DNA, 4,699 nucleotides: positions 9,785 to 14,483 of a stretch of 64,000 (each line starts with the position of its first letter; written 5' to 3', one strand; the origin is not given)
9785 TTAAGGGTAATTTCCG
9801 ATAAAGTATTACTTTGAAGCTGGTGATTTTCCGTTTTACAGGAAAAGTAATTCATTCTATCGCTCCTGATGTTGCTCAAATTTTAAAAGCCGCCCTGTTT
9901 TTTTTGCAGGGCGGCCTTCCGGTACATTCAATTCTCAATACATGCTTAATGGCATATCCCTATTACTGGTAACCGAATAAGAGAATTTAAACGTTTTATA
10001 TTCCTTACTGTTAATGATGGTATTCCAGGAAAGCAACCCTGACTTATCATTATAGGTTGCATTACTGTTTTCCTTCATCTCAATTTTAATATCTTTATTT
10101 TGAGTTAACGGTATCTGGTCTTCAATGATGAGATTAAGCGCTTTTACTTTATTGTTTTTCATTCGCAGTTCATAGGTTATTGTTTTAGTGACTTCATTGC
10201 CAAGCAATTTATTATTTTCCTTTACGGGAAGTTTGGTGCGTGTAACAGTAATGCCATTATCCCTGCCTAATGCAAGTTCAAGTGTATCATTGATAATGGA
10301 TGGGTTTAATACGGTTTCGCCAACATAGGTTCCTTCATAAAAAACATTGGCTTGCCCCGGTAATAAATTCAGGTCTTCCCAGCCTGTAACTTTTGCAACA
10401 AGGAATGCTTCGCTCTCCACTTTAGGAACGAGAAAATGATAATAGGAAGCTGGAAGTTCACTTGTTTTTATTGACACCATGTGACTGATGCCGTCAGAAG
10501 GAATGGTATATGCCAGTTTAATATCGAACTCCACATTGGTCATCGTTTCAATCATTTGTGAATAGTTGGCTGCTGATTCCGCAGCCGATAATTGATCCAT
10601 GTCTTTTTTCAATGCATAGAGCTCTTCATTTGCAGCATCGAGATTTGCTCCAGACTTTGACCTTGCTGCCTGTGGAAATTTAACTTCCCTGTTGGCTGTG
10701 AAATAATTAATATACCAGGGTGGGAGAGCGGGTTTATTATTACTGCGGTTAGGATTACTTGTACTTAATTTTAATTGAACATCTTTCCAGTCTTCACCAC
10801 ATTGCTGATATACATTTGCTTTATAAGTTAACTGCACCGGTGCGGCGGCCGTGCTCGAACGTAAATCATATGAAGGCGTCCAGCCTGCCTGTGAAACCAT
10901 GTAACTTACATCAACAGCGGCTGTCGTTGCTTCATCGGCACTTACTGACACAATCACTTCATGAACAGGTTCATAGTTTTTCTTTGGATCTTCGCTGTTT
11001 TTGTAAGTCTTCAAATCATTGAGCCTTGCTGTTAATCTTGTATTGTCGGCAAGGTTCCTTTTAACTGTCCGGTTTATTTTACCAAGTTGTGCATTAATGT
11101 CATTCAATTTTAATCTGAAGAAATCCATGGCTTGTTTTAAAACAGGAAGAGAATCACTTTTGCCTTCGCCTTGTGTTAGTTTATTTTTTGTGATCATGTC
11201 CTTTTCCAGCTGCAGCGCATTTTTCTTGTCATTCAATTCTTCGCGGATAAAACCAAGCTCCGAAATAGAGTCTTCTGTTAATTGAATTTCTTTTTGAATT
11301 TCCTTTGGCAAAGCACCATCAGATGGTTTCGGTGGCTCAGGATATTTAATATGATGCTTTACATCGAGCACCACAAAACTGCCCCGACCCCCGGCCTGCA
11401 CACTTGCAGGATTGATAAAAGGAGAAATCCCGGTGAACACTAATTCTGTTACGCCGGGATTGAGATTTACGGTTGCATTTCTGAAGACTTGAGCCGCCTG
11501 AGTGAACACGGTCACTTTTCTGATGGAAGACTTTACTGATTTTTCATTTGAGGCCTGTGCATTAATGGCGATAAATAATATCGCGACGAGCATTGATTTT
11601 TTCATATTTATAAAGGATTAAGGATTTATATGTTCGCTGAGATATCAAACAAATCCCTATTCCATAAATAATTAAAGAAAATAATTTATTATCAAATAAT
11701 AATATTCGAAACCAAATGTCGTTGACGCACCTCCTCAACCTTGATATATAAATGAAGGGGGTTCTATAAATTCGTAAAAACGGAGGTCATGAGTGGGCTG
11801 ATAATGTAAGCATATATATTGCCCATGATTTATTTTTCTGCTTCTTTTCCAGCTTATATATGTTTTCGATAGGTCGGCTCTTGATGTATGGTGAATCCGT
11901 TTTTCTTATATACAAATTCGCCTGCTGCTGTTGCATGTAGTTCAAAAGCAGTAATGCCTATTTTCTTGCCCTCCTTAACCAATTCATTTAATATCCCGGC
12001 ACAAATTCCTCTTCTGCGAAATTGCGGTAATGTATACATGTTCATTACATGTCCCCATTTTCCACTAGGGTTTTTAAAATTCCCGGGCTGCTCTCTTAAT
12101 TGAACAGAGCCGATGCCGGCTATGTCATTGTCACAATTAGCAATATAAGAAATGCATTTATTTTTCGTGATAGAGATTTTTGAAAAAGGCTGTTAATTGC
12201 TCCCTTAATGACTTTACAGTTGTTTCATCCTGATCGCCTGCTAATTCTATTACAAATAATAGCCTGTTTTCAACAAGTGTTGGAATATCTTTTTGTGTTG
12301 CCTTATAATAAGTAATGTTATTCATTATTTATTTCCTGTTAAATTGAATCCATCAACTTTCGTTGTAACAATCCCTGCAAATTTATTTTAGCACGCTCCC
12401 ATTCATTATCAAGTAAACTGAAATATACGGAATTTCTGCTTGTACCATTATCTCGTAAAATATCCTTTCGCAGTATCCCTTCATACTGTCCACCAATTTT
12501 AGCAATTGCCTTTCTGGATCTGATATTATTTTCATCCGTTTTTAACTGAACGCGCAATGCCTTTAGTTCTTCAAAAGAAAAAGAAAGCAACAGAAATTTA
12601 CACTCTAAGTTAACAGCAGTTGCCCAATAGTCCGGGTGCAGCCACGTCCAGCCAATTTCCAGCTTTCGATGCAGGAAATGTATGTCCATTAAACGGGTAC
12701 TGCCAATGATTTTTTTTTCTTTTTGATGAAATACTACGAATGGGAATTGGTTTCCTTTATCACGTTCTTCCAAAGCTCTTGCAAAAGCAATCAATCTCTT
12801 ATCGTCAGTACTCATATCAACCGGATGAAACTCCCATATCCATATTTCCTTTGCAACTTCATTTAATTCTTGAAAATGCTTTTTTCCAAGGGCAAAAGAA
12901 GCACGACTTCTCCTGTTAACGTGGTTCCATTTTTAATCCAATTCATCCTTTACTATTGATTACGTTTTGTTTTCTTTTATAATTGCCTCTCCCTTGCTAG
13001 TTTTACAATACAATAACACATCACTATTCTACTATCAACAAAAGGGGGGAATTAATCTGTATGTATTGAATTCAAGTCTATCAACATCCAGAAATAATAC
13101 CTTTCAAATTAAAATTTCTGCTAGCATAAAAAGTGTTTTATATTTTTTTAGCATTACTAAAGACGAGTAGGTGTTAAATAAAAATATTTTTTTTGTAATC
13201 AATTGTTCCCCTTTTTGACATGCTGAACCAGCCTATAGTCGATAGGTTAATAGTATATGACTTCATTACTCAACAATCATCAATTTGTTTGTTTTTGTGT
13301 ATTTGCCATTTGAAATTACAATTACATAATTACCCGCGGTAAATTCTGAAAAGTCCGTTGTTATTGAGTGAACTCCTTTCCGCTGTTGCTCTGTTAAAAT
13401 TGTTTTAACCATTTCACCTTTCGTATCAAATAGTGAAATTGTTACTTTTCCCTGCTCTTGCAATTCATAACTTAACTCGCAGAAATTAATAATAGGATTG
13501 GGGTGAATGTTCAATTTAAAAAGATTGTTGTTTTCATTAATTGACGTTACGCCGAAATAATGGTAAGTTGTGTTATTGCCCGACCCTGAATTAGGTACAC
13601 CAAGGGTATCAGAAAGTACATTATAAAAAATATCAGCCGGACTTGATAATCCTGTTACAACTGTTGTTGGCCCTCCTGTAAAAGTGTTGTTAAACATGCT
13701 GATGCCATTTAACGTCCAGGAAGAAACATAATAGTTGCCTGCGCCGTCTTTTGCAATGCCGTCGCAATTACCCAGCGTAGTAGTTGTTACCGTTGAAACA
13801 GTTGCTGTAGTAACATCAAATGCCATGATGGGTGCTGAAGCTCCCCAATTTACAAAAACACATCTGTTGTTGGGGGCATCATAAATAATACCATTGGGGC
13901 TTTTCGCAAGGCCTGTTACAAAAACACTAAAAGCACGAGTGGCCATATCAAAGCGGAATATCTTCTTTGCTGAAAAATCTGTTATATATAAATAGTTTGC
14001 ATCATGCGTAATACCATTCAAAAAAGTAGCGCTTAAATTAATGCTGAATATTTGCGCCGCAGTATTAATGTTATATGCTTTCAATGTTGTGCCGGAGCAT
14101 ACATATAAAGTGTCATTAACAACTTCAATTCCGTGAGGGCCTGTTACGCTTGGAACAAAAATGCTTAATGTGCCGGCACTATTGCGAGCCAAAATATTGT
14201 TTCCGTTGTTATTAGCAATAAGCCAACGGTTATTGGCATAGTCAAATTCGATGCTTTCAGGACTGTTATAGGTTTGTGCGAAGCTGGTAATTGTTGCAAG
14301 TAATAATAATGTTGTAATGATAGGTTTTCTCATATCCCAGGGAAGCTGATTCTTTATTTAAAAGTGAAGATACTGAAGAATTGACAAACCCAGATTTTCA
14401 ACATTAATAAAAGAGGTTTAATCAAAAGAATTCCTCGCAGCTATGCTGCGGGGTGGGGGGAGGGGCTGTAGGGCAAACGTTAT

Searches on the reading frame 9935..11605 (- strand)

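Call 81: search_protein_families(library=pfam, proteins=[window:9935-11605:-], max_evalue=0.00001)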
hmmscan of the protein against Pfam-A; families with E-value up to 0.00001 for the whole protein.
window:9935-11605:- (556 aa): 2 families
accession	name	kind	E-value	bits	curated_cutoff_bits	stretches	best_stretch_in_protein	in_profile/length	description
PF13598.12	DUF4139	-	7.4e-54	183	31.8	1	231-546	1-202/205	Domain of unknown function (DUF4139)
PF13600.11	DUF4140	-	7.8e-19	68.4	27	1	31-137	1-97/98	N-terminal domain of unknown function (DUF4140)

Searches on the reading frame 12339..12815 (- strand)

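Call 81: search_protein_families(library=pfam, proteins=[window:12339-12815:-], max_evalue=0.00001)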
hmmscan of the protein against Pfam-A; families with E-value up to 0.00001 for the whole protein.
window:12339-12815:- (158 aa): 1 family
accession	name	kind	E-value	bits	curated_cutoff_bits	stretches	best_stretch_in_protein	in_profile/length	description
PF13302.13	Acetyltransf_3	-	6.7e-15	56.4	25.4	1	10-109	40-137/138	Acetyltransferase (GNAT) domain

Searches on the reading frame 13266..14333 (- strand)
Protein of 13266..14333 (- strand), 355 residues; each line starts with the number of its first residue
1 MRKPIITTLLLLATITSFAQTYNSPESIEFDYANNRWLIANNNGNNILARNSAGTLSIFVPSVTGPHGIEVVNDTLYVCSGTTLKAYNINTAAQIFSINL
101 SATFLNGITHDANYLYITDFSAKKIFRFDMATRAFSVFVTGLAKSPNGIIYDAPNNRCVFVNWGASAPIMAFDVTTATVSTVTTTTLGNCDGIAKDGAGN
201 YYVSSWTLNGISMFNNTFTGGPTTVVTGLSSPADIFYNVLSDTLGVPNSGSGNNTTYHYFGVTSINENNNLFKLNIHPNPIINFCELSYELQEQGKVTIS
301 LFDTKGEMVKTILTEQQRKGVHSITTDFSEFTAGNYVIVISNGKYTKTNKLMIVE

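Call 81: search_protein_families(library=pfam, proteins=[window:13266-14333:-], max_evalue=0.00001)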
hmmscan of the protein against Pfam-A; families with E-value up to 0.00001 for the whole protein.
window:13266-14333:- (355 aa): 1 family
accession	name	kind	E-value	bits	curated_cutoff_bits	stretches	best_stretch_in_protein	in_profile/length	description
PF18962.6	Por_Secre_tail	-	2.9e-10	40.7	27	1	276-353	1-75/75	Secretion system C-terminal sorting domain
